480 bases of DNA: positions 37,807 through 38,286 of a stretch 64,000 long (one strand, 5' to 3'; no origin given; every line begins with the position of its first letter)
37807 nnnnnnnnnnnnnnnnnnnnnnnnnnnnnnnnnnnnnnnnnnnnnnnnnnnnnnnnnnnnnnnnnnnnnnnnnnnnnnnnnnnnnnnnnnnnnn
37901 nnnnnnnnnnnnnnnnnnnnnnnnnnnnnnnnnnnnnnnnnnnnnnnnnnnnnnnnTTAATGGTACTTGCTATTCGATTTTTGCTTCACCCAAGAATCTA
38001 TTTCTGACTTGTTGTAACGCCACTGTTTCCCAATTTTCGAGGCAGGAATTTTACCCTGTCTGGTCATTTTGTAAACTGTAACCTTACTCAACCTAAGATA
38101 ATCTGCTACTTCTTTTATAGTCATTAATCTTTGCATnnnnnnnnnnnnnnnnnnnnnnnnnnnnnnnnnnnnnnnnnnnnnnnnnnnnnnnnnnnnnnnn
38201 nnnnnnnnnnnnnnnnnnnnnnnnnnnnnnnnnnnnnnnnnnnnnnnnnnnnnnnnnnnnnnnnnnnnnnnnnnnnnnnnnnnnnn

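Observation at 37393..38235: Unannotated 59-aa excisionase-family HTH gene with its own promoter, a tandem 10-bp repeat and a 560-bp non-coding tract downstream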

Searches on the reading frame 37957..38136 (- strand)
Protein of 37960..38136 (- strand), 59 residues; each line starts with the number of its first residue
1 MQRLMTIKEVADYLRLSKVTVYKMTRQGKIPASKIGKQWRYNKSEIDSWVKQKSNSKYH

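Call 4: search_protein_families(library=pfam, proteins=[window:37960-38136:-], max_evalue=1)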
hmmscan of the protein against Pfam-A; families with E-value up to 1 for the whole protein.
seq(59 aa): 12 families
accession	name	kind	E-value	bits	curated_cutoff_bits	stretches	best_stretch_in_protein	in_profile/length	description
PF12728.13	HTH_17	-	2.2e-21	76.3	27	1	4-53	1-50/51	Helix-turn-helix domain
PF00376.29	MerR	-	0.00046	20.4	28.2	1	6-36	1-31/38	MerR family regulatory protein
PF13384.12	HTH_23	-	0.0012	19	24.6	1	4-24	17-37/50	Homeodomain-like domain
PF05930.18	Phage_AlpA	-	0.0071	16.6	21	1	3-50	2-51/51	Prophage CP4-57 regulatory protein (AlpA)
PF02796.21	HTH_7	-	0.017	15.7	23.8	1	5-26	22-43/45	Helix-turn-helix domain of resolvase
PF13411.12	MerR_1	-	0.038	14.5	21.6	1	5-46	1-43/69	MerR HTH family regulatory protein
PF13309.12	HTH_22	-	0.04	14.4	29.6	1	7-23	44-60/63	HTH domain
PF01381.28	HTH_3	-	0.048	14.2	23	1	2-31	7-36/55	Helix-turn-helix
PF14165.11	YtzH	-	0.08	13.8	27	1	2-52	36-85/86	YtzH-like protein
PF13542.12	HTH_Tnp_ISL3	-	0.12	12.3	27.4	1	5-21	27-43/51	Helix-turn-helix domain of transposase family ISL3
PF08281.18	Sigma70_r4_2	-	0.19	11.8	25.7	1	5-29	27-51/54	Sigma-70, region 4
PF21531.3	Rv2175c_wHTH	-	0.29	11.6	27.1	1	4-30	15-41/57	DNA-binding protein Rv2175c, wHTH domain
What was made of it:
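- On HTH_17 (PF12728) / TIGR01764 excisionase-family DNA-binding domain: PF12728 scores 76.3 bits against 27, covering residues 4-53 of the protein and positions 1-50 of the 51-position profile (call 4).
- On Classical MerR regulators (PF00376/PF13411): PF00376 scores 20.4 bits against 28.2 and PF13411 scores 14.5 against 21.6 (call 4).
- Checked: HTH_17 PF12728, E 2.2e-21, 76 bits against a cut-off of 27 (call 4).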

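Call 7: find_encoding_contigs(protein=window:37960-38136:-, flank=6000, max_places=8)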
Protein seq(59 aa) (59 aa): 4 contigs read that carry it; 4 places shown.
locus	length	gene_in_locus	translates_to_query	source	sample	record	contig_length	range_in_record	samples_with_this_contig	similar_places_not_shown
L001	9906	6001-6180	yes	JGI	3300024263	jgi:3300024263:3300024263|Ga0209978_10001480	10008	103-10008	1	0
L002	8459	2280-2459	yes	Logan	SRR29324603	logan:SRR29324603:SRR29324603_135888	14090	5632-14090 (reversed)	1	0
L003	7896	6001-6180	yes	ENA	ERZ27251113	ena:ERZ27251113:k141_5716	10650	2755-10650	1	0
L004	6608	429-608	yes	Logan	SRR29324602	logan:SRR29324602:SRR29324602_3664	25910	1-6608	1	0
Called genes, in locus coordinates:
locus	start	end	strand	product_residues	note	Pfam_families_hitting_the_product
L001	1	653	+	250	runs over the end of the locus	?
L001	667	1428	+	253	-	PF08478:POTRA_1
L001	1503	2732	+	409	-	PF02491:SHS2_FTSA, PF06723:MreB_Mbl, PF14450:FtsA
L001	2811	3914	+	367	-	PF00091:Tubulin, PF12327:FtsZ_C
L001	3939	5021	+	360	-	PF00437:T2SSE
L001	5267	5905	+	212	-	PF02578:Cu-oxidase_4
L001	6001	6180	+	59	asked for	PF12728:HTH_17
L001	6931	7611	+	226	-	PF01168:Ala_racemase_N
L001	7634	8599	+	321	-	PF07991:KARI_N (weak), PF01210:NAD_Gly3P_dh_N, PF02558:ApbA (weak), PF03446:NAD_binding_2, PF03807:F420_oxidored, PF14748:P5CR_dimer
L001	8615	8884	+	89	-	-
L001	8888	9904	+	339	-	?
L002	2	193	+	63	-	?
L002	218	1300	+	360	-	PF00437:T2SSE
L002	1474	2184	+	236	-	PF02578:Cu-oxidase_4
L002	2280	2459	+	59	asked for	PF12728:HTH_17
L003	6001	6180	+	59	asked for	PF12728:HTH_17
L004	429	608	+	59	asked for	PF12728:HTH_17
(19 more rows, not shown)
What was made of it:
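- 37957..38136 (-): Intact 59-aa HTH_17 / TIGR01764 winged-helix gene (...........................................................). The identical protein is found on 4 other contigs (call 7).
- Checked: The gene is called, with an HTH_17 hit, on four public contigs carrying the identical protein (call 7).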

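Call 22: search_solved_structures(query=window:37960-38136:-, max_evalue=1, show_alignments=2)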
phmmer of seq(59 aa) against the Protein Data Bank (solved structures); distinct sequences matched with E-value up to 1: 4.
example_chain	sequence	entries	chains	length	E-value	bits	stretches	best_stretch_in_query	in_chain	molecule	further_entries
8dgl_A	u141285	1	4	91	0.085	16.9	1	7-53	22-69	Recombination Directionality Factor RdfS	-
8c3t_A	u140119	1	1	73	0.16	16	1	3-56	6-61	AlpA family phage regulatory protein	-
4j2n_A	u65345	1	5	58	0.31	15.1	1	5-45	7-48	Gp37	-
6ama_A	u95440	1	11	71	0.89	13.7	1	3-48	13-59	Putative DNA-binding protein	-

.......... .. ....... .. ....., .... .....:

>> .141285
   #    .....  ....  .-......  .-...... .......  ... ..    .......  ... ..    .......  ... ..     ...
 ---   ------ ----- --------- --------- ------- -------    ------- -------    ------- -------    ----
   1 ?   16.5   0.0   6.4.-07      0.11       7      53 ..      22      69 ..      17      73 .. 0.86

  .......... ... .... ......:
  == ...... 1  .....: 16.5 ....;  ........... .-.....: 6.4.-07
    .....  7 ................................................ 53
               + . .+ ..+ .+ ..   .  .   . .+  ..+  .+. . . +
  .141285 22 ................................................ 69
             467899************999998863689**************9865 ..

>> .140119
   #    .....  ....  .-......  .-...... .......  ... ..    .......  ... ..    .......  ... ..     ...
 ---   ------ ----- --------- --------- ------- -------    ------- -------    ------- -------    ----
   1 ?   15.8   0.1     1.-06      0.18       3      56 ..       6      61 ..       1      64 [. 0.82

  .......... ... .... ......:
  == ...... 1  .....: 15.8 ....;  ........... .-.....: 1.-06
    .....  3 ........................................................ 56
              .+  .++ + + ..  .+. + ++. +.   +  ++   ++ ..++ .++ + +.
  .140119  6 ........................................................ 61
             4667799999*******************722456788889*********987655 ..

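Call 25: find_homologous_proteins(query=window:37960-38136:-, max_evalue=0.00001)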
Query seq(59 aa) (59 aa): 53 proteins with E <= 0.00001 among 53 candidates.
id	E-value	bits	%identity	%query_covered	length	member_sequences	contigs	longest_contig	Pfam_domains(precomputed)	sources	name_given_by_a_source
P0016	2.0e-29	117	95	100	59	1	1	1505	PF12728.14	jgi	-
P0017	2.3e-29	117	95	100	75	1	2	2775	PF12728.14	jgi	jgi:excisionase family DNA binding protein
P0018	2.4e-29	117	95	100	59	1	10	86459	PF12728.14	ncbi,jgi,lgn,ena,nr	ncbi:MAG TPA: helix-turn-helix domain-containing protein [bacterium]|nr:helix-turn-helix domain-cont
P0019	3.0e-29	117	95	100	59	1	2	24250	PF12728.14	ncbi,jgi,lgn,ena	ncbi:MAG: helix-turn-helix domain-containing protein [bacterium]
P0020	3.2e-29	117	95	100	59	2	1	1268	PF12728.14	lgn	-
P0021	3.9e-29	116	95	100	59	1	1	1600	PF12728.14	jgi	-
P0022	4.1e-29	116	95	100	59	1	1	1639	PF12728.14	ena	-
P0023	6.3e-29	116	95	100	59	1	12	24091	PF12728.14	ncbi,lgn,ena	-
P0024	6.6e-29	116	95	100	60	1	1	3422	PF12728.14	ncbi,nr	ncbi:helix-turn-helix domain-containing protein [bacterium]|nr:helix-turn-helix domain-containing pr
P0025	7.5e-29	115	93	100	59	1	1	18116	PF12728.14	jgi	-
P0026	8.7e-29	115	95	100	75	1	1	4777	PF12728.14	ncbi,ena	-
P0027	8.7e-29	115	93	100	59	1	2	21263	PF12728.14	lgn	-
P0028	9.4e-29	115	95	100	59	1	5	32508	PF12728.14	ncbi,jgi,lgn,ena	ncbi:hypothetical protein ES706_02762 [subsurface metagenome]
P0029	9.4e-29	115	93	100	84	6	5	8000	PF12728.14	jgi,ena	-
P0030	9.5e-29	115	93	100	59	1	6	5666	PF12728.14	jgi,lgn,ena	-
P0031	9.9e-29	115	95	100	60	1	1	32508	PF12728.14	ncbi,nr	ncbi:MAG: helix-turn-helix domain-containing protein [Firmicutes bacterium]|nr:helix-turn-helix doma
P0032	1.1e-28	115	93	100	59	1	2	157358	PF12728.14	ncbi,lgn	-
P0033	1.3e-28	115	93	100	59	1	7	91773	PF12728.14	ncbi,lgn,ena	ncbi:MAG: helix-turn-helix domain-containing protein [bacterium]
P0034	1.4e-28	114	95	100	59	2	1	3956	PF12728.14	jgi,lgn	-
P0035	1.5e-28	114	93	100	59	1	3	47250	PF12728.14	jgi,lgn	-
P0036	1.5e-28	114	95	98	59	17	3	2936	PF12728.14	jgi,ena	-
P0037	1.7e-28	114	93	100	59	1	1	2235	PF12728.14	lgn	-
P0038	2.1e-28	114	92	100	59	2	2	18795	PF12728.14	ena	-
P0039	2.2e-28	114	92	100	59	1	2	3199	PF12728.14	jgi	-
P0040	2.3e-28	114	92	100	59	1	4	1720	PF12728.14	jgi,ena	-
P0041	2.3e-28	114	93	100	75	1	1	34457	PF12728.14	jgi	-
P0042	2.5e-28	114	92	100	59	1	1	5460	PF12728.14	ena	-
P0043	2.5e-28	114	92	100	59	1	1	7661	PF12728.14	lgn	-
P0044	2.6e-28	114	92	100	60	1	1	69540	PF12728.14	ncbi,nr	ncbi:helix-turn-helix domain-containing protein [bacterium]|nr:helix-turn-helix domain-containing pr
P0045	2.6e-28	114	90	100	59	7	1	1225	PF12728.14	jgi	-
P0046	5.0e-28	113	93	100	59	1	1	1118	PF12728.14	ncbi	-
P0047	5.8e-28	113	90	100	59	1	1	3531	PF12728.14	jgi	-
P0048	5.9e-28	113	90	100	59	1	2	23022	PF12728.14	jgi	jgi:excisionase family DNA binding protein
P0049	6.1e-28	113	90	100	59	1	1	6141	PF12728.14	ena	-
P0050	7.1e-28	112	90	100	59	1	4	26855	PF12728.14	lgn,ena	-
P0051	7.7e-28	112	90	100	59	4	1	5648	PF12728.14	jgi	-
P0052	9.5e-28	112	90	100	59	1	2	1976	PF12728.14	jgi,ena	-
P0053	1.2e-27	112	92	100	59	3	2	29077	PF12728.14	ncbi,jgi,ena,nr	ncbi:MAG: helix-turn-helix domain-containing protein [Elusimicrobiota bacterium]|nr:helix-turn-helix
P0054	1.4e-27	111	88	100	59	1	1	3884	PF12728.14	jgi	-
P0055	1.6e-27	111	88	100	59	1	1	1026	PF12728.14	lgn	-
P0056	1.6e-27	111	88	100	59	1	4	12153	PF12728.14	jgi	-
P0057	1.7e-27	111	90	100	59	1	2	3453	PF12728.14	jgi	jgi:excisionase family DNA binding protein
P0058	2.0e-27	111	88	100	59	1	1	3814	PF12728.14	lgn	-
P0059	3.7e-27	110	88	100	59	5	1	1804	PF12728.14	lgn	-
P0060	4.2e-27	110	88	100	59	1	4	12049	PF12728.14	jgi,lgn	-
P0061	4.3e-27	110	88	100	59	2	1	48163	PF12728.14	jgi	jgi:excisionase family DNA binding protein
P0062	4.9e-27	110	96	93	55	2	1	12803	PF12728.14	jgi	-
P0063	1.6e-26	108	95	93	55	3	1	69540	PF12728.14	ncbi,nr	ncbi:helix-turn-helix domain-containing protein [bacterium]|nr:helix-turn-helix domain-containing pr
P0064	8.6e-26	106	93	93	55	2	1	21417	PF12728.14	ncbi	ncbi:MAG: helix-turn-helix domain-containing protein [bacterium]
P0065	8.4e-15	72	65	93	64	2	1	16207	PF12728.14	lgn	-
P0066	8.7e-15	71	72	80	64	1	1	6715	PF12728.14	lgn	-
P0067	3.2e-12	64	52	95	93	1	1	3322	PF12728.14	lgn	-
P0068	7.0e-11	59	58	81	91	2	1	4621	PF12728.14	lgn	-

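Call 26: find_encoding_contigs(protein=P0032, flank=4000, max_places=2)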
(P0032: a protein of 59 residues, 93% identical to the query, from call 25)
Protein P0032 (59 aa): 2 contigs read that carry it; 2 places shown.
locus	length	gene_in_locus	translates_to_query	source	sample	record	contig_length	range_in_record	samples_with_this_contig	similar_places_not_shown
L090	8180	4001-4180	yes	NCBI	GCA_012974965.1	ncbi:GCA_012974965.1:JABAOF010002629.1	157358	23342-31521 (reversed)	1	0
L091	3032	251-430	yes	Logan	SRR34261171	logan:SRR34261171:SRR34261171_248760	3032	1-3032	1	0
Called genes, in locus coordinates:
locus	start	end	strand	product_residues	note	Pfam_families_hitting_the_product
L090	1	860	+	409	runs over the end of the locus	PF02491:SHS2_FTSA, PF06723:MreB_Mbl, PF14450:FtsA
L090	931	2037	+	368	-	PF00091:Tubulin, PF12327:FtsZ_C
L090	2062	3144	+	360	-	PF00437:T2SSE, PF13191:AAA_16 (faint), PF13604:AAA_30 (faint)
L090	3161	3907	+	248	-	PF02578:Cu-oxidase_4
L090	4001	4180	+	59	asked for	PF12728:HTH_17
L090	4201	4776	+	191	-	PF07238:PilZ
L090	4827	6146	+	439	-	PF01476:LysM (faint), PF04773:FecR (faint), PF09136:Glucodextran_B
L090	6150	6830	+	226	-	PF01168:Ala_racemase_N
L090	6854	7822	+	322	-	PF01210:NAD_Gly3P_dh_N (weak), PF03446:NAD_binding_2, PF03807:F420_oxidored, PF07991:KARI_N (weak), PF02153:PDH_N (faint), PF14748:P5CR_dimer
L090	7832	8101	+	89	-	-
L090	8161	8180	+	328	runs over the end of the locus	PF01008:IF-2B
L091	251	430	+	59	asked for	PF12728:HTH_17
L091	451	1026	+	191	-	PF07238:PilZ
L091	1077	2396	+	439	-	PF04773:FecR (faint), PF09136:Glucodextran_B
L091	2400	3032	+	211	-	?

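Call 27: find_encoding_contigs(protein=P0018, flank=4000, max_places=4)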
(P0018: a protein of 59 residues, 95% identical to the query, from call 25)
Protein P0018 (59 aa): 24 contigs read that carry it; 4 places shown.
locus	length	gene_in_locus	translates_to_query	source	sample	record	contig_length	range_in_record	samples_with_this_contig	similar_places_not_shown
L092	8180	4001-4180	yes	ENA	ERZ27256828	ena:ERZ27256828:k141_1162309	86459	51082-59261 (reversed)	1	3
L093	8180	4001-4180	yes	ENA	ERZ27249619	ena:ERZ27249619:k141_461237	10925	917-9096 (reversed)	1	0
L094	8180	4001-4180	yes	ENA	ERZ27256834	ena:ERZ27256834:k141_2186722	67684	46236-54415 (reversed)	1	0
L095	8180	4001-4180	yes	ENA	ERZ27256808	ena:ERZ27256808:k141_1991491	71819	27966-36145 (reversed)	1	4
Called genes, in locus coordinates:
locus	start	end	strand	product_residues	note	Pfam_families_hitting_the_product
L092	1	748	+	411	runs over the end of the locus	PF02491:SHS2_FTSA, PF06723:MreB_Mbl, PF14450:FtsA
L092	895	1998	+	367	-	PF00091:Tubulin, PF12327:FtsZ_C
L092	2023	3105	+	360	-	PF00437:T2SSE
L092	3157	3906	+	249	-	PF02578:Cu-oxidase_4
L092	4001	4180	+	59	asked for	PF12728:HTH_17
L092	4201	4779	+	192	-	PF07238:PilZ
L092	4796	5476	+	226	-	PF01168:Ala_racemase_N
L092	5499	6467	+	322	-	PF01210:NAD_Gly3P_dh_N, PF03446:NAD_binding_2 (weak), PF03807:F420_oxidored, PF07991:KARI_N (weak), PF14748:P5CR_dimer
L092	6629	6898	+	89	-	-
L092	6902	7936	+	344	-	PF01008:IF-2B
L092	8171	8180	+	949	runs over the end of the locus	PF00133:tRNA-synt_1, PF09334:tRNA-synt_1g, PF13603:tRNA-synt_1_2 (weak), PF01921:tRNA-synt_1f (weak), PF01406:tRNA-synt_1e (weak), PF09334:tRNA-synt_1g (weak), PF08264:Anticodon_1, PF06827:zf-FPG_IleRS (weak)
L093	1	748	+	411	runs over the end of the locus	PF02491:SHS2_FTSA, PF06723:MreB_Mbl, PF14450:FtsA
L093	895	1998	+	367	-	PF00091:Tubulin, PF12327:FtsZ_C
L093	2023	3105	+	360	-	PF00437:T2SSE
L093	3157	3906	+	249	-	PF02578:Cu-oxidase_4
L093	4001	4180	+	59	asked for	PF12728:HTH_17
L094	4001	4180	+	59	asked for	PF12728:HTH_17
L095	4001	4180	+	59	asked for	PF12728:HTH_17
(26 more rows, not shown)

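Call 28: find_encoding_contigs(protein=P0065, flank=4000, max_places=2)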
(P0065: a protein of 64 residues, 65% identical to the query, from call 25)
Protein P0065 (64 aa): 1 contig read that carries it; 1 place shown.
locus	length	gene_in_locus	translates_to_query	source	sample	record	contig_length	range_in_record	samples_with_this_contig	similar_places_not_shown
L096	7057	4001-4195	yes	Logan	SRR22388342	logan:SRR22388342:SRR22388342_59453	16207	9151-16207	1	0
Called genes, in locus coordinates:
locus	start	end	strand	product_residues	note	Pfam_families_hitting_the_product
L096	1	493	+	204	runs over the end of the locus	PF04509:CheC (weak)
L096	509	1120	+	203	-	PF13690:CheX (weak), PF04509:CheC (weak)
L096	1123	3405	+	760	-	PF13185:GAF_2 (weak), PF13492:GAF_3 (weak), PF00989:PAS, PF08448:PAS_4, PF13188:PAS_8 (weak), PF00512:HisKA, PF02518:HATPase_c, PF00072:Response_reg, +1 more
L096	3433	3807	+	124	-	PF00072:Response_reg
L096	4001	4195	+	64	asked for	PF12728:HTH_17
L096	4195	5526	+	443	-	PF01590:GAF, PF13185:GAF_2, PF13492:GAF_3, PF00512:HisKA, PF02518:HATPase_c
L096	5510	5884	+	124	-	PF00072:Response_reg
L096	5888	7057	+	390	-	?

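Call 34: search_protein_families(library=ncbifam, proteins=[window:37960-38136:-, L090:4827-6146:+], max_evalue=0.1)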
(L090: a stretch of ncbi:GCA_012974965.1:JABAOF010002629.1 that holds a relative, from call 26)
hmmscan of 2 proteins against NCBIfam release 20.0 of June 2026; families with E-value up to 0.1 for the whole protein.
seq(59 aa): 6 families
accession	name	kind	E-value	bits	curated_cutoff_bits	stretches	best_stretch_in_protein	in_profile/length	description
NF047737.1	antiphage_MADS1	equivalog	8.9e-21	73.9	80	1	3-50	2-49/49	methylation-associated defense system helix-turn-helix domain-containing protein MAD1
TIGR01764.1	excise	domain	9.3e-18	64.3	28.8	1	4-52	1-49/49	excisionase family DNA-binding protein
NF033787.1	HTH_BldC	subfamily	0.00019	21.2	77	1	3-48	1-47/49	BldC family transcriptional regulator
NF033518.0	transpos_IS607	equivalog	0.00049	19.7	110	1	8-56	1-50/187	IS607 family transposase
NF040990.2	MamR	equivalog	0.0019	18.5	100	1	2-41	41-80/91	magnetosome protein MamR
NF046037.1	carphisopro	domain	0.026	14.7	38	1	7-35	11-39/54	carph-isopro domain-containing protein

L090:4827-6146:+ (439 aa): 7 families
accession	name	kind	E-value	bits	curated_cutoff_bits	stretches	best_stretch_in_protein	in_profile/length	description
NF008399.0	PRK11198.1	equivalog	3.1e-07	30.9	134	1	29-80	96-147/149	peptidoglycan-binding protein LysM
NF010723.1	PRK14125.1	equivalog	7.6e-06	25.8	60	1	6-80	10-86/87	cell division suppressor protein YneA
NF033510.3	Ca_tandemer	repeat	0.00042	20.6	50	1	354-430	5-96/96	Ca2+-stabilized repeat-containing adhesin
TIGR02899.1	spore_safA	subfamily_domain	0.0025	17.7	67.85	1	33-79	1-43/44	SafA/ExsA family spore coat assembly protein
NF053608.1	Lsa66_OmpA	equivalog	0.028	12.9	700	1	314-366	99-150/581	fibronectin-binding adhesin Lsa66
NF046106.1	ResusProRpf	equivalog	0.036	13.7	180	1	23-79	201-256/258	resuscitation-promoting factor Rpf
NF041515.1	GspC_delta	equivalog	0.083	12.6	150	0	137-215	138-217/311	type II secretion system protein GspC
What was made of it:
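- On HTH_17 (PF12728) / TIGR01764 excisionase-family DNA-binding domain: TIGR01764 scores 64.3 bits against 28.8 (call 34).
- On BldC family (NF033787): 21.2 bits against a cut-off of 77 (call 34).
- On MADS MAD1 (NF047737): 73.9 bits against a cut-off of 80 (call 34).
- Closest known: BldC of Streptomyces. Different: The BldC family model scores only 21 bits against a cut-off of 77 (call 34).
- Checked: TIGR01764 'excise', 64.3 bits against a cut-off of 28.8 (call 34).
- Family matches (calls 4, 34). Family names: TIGR01764 'excisionase family' (call 34). NCBIfam NF047737 antiphage_MADS1 scores 73.9 bits, E 9e-21 (call 34). The score is below the model's 80-bit equivalog cut-off (call 34).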
